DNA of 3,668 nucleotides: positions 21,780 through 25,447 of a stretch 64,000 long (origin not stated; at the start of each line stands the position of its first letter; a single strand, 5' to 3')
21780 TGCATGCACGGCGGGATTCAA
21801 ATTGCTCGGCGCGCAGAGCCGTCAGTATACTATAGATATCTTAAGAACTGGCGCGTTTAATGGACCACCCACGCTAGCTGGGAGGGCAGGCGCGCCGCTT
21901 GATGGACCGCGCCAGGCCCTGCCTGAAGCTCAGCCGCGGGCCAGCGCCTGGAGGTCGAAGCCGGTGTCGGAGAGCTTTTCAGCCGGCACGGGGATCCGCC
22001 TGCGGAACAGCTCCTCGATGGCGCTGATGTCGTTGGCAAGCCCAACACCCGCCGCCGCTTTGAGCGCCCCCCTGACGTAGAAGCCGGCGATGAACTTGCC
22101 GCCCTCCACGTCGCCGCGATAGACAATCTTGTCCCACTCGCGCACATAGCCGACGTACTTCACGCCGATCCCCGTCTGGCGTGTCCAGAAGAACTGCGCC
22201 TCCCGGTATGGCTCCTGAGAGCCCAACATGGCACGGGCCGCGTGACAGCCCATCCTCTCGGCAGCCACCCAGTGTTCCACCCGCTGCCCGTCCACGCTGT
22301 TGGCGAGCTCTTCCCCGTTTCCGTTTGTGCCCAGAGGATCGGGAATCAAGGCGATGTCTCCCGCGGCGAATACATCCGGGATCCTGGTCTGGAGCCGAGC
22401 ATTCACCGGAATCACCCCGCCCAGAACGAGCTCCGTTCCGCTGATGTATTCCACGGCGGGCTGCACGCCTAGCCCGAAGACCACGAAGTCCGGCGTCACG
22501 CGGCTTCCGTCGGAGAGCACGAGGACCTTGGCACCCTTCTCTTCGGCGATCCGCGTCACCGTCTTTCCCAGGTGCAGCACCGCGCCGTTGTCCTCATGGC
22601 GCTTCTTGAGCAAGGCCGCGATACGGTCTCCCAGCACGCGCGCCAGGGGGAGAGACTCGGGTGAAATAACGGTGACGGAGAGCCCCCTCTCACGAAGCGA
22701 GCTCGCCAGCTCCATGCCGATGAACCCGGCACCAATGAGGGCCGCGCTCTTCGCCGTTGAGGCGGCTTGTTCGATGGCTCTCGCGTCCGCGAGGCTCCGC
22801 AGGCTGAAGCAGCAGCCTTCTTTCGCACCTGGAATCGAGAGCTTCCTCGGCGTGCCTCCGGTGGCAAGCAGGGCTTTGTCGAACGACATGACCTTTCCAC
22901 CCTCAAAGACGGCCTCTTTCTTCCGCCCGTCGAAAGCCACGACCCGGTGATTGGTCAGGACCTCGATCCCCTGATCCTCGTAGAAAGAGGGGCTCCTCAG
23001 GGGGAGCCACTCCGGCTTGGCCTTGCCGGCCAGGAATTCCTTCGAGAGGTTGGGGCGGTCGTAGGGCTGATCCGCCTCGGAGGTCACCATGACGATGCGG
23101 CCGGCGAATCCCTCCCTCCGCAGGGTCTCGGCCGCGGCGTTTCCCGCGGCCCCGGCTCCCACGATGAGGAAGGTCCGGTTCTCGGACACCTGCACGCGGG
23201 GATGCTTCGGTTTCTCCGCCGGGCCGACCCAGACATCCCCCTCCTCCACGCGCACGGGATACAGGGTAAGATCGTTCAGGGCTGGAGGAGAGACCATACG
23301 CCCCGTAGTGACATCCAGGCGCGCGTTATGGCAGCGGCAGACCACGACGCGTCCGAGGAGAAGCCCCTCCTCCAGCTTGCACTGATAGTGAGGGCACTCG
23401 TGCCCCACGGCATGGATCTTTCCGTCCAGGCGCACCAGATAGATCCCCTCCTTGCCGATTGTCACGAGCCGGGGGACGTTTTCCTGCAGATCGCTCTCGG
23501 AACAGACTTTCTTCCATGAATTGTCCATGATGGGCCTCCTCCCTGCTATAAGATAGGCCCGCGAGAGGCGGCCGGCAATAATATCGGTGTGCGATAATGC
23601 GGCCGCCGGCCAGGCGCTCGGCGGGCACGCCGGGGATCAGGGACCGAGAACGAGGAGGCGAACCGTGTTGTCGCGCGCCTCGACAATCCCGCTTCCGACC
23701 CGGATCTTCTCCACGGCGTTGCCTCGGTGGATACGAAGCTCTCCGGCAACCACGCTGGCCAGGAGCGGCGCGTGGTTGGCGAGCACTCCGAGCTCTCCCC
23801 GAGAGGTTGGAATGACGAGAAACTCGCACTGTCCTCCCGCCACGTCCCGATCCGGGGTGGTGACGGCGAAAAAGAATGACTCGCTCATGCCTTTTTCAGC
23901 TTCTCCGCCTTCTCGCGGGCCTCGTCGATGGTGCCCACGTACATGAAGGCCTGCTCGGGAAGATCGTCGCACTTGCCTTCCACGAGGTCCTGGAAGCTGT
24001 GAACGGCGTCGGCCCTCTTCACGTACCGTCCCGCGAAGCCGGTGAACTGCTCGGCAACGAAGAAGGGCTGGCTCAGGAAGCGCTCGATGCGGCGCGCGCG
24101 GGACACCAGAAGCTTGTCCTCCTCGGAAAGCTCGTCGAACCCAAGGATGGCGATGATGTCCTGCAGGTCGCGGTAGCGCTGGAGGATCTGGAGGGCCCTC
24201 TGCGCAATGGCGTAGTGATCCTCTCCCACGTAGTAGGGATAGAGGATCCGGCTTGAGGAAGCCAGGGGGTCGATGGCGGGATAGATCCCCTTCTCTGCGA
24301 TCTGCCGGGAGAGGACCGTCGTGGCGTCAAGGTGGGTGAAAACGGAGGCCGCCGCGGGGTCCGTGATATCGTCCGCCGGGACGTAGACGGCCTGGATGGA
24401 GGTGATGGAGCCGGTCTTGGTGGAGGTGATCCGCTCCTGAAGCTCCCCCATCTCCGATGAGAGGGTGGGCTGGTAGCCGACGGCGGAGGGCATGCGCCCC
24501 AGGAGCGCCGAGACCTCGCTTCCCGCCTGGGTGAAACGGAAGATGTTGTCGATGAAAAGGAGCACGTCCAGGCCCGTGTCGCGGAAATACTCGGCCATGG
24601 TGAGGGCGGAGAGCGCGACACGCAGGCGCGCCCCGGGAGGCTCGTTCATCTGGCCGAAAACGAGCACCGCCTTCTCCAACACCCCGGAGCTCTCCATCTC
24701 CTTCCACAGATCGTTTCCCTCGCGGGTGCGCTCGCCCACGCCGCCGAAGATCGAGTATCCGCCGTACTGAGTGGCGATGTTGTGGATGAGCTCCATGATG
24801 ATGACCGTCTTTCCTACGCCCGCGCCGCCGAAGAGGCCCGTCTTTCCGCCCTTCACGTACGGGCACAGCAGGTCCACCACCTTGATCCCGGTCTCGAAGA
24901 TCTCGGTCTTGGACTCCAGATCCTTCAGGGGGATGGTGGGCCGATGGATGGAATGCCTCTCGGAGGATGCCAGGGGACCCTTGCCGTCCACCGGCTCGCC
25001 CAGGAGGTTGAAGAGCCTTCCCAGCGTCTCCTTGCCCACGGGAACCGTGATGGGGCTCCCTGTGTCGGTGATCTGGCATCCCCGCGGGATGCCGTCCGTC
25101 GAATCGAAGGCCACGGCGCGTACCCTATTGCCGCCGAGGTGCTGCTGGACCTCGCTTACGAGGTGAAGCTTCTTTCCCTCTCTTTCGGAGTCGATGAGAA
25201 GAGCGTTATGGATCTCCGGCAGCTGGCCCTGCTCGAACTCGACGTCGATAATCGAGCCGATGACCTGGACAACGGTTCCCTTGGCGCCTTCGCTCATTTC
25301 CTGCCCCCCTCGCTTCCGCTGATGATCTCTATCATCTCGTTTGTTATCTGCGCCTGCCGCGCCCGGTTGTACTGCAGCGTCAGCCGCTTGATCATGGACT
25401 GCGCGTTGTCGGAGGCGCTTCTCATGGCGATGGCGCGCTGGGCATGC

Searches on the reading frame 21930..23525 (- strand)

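Call 44: search_protein_families(library=pfam, proteins=[window:21930-23525:-], max_evalue=0.00001)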
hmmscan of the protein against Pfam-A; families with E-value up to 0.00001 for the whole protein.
window:21930-23525:- (531 aa): 8 families
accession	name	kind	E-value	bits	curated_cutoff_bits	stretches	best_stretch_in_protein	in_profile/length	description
PF07992.20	Pyr_redox_2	-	5.4e-60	203.7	26.1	1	120-426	4-291/291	Pyridine nucleotide-disulphide oxidoreductase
PF00070.33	Pyr_redox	-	1.6e-19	70.6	22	1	261-334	2-74/82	Pyridine nucleotide-disulphide oxidoreductase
PF00355.32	Rieske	-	4.4e-17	62.2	20.3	1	3-90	1-88/88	Rieske [2Fe-2S] domain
PF14759.12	Reductase_C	-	2.3e-13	50.9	25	1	445-528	1-84/85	Reductase C-terminal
PF13806.12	Rieske_2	-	4.9e-10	39.7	27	1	3-100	1-103/104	Rieske-like [2Fe-2S] domain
PF13738.12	Pyr_redox_3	-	1.3e-07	31.6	30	0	212-389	122-305/305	Pyridine nucleotide-disulphide oxidoreductase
PF01266.30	DAO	-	2.7e-07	30.9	27.9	0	264-290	5-31/353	FAD dependent oxidoreductase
PF13450.12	NAD_binding_8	-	7e-07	29.9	21.9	0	121-141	1-21/68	NAD(P)-binding Rossmann-like domain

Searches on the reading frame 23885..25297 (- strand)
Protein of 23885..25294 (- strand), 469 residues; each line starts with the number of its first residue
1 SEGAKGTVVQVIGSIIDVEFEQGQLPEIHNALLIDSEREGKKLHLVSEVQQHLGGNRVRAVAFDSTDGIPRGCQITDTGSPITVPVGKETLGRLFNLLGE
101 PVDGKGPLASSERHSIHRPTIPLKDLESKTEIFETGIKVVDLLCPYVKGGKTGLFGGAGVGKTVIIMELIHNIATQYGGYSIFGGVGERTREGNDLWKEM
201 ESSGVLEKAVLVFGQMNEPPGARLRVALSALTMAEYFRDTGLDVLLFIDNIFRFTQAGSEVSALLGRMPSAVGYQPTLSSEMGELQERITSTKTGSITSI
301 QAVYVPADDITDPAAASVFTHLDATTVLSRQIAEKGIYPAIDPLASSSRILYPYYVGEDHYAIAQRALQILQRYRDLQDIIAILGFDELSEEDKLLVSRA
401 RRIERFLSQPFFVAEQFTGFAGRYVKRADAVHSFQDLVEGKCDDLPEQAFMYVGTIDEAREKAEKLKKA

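Call 44: search_protein_families(library=pfam, proteins=[window:23885-25294:-], max_evalue=0.00001)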
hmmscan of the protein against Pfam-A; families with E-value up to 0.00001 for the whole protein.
window:23885-25294:- (469 aa): 3 families
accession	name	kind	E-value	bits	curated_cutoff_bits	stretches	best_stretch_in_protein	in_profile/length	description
PF00006.31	ATP-synt_ab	-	1.2e-75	254.3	29.5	1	136-348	1-213/213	ATP synthase alpha/beta family, nucleotide-binding domain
PF02874.29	ATP-synt_ab_N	-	8.6e-17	61.9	20.9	1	8-79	1-69/69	ATP synthase alpha/beta family, beta-barrel domain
PF22919.1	ATP-synt_VA_C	-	1.7e-16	60.5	24.7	1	352-421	4-75/101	C-terminal domain of V and A type ATP synthase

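Call 80: list_cluster_members(proteins=[P0004, window:23888-25297:-, window:39846-41354:+, window:41357-42559:+, window:58088-59353:+])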
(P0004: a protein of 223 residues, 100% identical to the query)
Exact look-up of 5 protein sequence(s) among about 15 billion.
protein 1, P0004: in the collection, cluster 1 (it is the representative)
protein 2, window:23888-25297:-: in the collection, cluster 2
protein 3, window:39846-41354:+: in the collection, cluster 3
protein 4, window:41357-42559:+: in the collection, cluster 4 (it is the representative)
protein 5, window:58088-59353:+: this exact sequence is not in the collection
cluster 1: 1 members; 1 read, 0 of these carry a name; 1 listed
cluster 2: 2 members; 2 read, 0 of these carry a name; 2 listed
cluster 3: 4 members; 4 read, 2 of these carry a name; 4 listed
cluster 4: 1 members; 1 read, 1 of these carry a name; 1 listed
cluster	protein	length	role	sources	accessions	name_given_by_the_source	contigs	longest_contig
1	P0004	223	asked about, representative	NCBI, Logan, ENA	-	-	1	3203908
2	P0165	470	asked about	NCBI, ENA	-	-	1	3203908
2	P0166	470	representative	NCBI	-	-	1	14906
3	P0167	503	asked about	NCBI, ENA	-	-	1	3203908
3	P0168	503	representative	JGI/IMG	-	general secretion pathway protein E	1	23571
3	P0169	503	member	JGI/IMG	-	general secretion pathway protein E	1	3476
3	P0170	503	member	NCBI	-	-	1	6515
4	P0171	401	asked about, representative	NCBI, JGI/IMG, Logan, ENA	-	type II secretory pathway component PulF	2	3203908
